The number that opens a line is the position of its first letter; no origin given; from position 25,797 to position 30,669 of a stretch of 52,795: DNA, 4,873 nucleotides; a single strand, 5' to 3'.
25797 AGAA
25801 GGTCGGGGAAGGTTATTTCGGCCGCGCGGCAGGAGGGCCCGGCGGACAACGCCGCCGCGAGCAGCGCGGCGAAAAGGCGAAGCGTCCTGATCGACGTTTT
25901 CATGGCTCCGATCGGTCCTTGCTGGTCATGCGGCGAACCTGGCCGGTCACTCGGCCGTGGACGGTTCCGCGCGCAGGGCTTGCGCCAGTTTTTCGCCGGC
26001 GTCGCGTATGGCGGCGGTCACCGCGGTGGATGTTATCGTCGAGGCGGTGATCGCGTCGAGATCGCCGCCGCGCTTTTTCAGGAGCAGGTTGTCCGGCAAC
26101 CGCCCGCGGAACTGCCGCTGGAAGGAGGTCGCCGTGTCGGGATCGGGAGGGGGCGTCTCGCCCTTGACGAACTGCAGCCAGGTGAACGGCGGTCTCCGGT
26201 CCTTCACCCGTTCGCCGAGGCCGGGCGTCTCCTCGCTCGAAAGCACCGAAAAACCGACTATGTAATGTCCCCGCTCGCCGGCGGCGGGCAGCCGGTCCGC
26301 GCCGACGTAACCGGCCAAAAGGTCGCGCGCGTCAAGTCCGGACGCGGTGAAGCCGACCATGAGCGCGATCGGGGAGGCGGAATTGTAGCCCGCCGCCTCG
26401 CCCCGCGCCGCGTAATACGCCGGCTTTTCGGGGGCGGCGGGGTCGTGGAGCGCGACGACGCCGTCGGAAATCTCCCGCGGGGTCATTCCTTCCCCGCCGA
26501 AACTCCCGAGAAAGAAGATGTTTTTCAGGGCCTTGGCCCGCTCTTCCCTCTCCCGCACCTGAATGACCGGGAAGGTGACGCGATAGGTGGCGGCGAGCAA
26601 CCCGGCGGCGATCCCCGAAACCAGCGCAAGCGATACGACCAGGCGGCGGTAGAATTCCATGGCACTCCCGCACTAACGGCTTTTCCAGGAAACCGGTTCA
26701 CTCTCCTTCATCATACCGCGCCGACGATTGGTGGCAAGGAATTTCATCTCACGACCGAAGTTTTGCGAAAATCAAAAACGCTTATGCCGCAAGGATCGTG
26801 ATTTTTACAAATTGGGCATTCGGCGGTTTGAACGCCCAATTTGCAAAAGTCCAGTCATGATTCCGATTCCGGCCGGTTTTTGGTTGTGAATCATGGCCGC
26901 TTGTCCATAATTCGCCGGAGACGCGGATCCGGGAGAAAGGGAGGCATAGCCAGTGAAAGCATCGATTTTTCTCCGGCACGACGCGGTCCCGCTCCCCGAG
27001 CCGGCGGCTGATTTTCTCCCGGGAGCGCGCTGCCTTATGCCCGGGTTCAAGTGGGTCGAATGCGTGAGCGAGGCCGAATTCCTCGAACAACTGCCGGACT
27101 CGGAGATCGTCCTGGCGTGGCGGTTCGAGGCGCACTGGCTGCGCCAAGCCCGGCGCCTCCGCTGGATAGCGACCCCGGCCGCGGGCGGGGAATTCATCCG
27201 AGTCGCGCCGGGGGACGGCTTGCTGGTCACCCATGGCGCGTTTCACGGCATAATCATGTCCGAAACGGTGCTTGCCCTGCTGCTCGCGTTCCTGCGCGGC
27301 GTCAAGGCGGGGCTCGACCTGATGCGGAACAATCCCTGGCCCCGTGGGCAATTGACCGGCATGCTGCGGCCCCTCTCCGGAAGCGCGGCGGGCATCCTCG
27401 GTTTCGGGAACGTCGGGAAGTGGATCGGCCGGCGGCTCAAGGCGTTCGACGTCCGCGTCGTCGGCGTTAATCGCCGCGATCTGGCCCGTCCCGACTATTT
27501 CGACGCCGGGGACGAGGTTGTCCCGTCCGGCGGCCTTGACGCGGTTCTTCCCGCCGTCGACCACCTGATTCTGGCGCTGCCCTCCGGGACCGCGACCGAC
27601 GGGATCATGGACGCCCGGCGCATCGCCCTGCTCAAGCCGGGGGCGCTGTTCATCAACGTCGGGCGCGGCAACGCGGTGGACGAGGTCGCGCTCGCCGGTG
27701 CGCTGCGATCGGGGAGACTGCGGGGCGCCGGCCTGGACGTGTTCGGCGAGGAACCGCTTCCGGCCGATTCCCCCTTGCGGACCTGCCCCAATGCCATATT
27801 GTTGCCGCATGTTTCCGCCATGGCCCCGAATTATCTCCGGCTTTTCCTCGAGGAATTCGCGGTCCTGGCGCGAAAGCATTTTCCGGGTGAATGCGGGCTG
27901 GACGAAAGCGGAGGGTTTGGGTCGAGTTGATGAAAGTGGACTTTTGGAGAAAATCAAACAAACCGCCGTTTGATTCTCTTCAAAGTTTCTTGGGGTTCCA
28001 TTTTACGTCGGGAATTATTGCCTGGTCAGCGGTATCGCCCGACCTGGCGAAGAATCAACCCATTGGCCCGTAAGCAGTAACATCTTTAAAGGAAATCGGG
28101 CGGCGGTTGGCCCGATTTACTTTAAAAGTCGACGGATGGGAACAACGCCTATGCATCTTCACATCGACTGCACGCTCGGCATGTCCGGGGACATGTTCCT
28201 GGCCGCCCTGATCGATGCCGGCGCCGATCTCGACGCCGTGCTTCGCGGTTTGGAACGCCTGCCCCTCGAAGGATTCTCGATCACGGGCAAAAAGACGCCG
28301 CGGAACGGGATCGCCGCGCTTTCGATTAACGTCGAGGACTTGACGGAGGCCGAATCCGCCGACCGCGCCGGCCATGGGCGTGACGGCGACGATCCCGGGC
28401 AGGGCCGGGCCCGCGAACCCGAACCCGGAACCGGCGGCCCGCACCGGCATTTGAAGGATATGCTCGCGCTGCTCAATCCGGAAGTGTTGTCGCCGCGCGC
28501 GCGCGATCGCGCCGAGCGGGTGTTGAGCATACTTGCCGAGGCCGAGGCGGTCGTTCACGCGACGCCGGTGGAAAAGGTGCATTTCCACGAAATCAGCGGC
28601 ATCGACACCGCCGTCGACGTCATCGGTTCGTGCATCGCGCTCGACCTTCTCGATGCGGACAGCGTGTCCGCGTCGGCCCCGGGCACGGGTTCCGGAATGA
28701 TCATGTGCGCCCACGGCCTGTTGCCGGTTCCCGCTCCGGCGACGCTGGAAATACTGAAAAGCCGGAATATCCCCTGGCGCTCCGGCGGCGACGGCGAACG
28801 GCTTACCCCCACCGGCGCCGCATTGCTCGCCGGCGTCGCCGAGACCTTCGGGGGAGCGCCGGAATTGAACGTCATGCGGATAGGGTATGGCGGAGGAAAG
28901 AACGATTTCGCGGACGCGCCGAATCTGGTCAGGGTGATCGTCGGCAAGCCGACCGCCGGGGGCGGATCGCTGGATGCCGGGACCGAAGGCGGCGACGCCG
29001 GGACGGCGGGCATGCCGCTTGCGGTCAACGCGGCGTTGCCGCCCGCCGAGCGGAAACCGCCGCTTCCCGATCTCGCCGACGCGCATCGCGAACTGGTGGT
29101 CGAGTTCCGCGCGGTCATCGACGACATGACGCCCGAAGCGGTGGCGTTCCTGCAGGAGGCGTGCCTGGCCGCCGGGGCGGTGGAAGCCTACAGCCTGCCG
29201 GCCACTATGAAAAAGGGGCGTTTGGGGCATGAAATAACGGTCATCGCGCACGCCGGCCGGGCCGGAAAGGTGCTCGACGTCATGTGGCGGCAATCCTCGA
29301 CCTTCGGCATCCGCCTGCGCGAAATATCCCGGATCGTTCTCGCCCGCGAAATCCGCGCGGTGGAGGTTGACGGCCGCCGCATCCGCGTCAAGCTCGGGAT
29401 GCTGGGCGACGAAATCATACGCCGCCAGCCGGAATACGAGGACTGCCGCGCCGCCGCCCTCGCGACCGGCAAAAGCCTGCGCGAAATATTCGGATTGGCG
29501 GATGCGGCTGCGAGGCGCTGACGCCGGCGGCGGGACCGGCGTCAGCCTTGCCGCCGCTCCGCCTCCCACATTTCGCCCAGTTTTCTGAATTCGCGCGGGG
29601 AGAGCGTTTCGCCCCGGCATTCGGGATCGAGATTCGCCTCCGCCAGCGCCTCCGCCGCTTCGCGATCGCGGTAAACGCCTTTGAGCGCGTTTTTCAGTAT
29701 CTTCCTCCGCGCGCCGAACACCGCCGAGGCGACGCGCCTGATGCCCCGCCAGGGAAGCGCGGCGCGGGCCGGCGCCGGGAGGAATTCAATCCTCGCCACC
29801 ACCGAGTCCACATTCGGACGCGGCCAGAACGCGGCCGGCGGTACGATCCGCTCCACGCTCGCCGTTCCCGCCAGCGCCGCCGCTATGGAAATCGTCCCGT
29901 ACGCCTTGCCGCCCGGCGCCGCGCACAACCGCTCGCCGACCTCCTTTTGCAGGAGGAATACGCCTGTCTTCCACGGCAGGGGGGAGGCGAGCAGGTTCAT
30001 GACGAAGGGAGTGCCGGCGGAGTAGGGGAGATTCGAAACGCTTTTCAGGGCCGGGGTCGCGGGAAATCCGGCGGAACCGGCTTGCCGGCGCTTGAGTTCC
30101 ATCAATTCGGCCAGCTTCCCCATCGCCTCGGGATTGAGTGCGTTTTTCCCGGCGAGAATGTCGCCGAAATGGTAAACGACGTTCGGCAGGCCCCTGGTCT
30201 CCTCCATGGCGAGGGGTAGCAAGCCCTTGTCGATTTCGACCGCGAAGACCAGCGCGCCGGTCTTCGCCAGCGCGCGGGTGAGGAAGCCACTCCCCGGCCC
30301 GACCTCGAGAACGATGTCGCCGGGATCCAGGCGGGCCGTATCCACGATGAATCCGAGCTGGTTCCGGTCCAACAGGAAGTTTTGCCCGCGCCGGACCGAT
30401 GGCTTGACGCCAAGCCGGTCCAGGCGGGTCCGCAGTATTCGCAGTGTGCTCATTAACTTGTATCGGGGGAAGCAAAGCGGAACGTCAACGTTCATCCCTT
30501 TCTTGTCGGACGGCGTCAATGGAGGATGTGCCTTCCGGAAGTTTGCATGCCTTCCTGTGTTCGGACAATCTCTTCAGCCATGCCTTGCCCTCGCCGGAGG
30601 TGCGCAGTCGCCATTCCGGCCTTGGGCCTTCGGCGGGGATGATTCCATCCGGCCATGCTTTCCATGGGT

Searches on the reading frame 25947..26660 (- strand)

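Call 58: search_protein_families(library=pfam, proteins=[window:25947-26660:-])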
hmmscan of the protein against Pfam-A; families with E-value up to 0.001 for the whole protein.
window:25947-26660:- (237 aa): 1 family
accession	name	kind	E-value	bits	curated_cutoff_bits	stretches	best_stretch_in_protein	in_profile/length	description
PF04205.19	FMN_bind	-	3e-09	37.9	22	1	133-221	17-75/77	FMN-binding domain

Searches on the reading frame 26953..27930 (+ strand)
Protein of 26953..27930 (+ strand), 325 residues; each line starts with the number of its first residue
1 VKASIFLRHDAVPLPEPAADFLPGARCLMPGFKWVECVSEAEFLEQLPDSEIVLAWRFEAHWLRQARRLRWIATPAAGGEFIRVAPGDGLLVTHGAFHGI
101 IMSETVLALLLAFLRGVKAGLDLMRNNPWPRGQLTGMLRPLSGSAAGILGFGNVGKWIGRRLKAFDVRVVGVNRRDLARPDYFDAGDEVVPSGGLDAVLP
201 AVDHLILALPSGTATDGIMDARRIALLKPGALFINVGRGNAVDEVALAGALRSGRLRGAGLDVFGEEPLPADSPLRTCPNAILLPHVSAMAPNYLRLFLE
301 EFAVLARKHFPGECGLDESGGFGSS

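Call 12: search_protein_families(library=pfam, proteins=[window:26953-27930:+])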
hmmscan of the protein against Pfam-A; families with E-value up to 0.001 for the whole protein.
window:26953-27930:+ (325 aa): 2 families
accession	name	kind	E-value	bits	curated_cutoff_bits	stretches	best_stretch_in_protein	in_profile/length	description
PF02826.25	2-Hacid_dh_C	-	2.3e-46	157.9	25.1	1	107-288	1-178/178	D-isomer specific 2-hydroxyacid dehydrogenase, NAD binding domain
PF03446.21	NAD_binding_2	-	0.0003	21.3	21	1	147-257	3-113/161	NAD binding domain of 6-phosphogluconate dehydrogenase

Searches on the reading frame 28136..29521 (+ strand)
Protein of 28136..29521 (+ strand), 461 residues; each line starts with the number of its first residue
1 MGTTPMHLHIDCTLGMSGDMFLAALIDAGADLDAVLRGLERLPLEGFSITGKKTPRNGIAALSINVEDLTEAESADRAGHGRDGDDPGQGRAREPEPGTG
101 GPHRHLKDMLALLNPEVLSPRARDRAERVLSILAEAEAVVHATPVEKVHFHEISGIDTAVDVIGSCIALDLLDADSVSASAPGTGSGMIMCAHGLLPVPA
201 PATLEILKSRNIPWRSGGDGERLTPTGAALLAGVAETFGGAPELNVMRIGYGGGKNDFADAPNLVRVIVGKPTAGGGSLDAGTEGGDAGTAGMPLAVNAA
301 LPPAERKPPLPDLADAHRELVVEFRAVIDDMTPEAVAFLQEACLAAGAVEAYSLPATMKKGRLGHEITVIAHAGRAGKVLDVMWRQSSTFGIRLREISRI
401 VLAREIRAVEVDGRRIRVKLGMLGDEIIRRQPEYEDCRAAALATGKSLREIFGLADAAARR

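Call 12: search_protein_families(library=pfam, proteins=[window:28136-29521:+])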
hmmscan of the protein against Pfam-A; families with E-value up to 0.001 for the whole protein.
window:28136-29521:+ (461 aa): 1 family
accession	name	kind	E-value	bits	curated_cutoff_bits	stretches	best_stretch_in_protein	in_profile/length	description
PF01969.22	Ni_insertion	-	3.3e-116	389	22.1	1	8-451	1-374/375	Nickel insertion protein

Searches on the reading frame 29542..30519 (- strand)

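Call 58: search_protein_families(library=pfam, proteins=[window:29542-30519:-])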
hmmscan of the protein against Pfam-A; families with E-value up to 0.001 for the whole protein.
window:29542-30519:- (325 aa): 3 families
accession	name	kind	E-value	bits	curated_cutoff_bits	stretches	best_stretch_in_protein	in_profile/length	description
PF00398.26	RrnaAD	-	2.3e-37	129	24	1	44-309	8-252/263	Ribosomal RNA adenine dimethylase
PF13649.12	Methyltransf_25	-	0.00019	22.5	27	1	70-122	1-56/97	Methyltransferase domain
PF08241.18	Methyltransf_11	-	0.00053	21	21.2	0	71-120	1-50/95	Methyltransferase domain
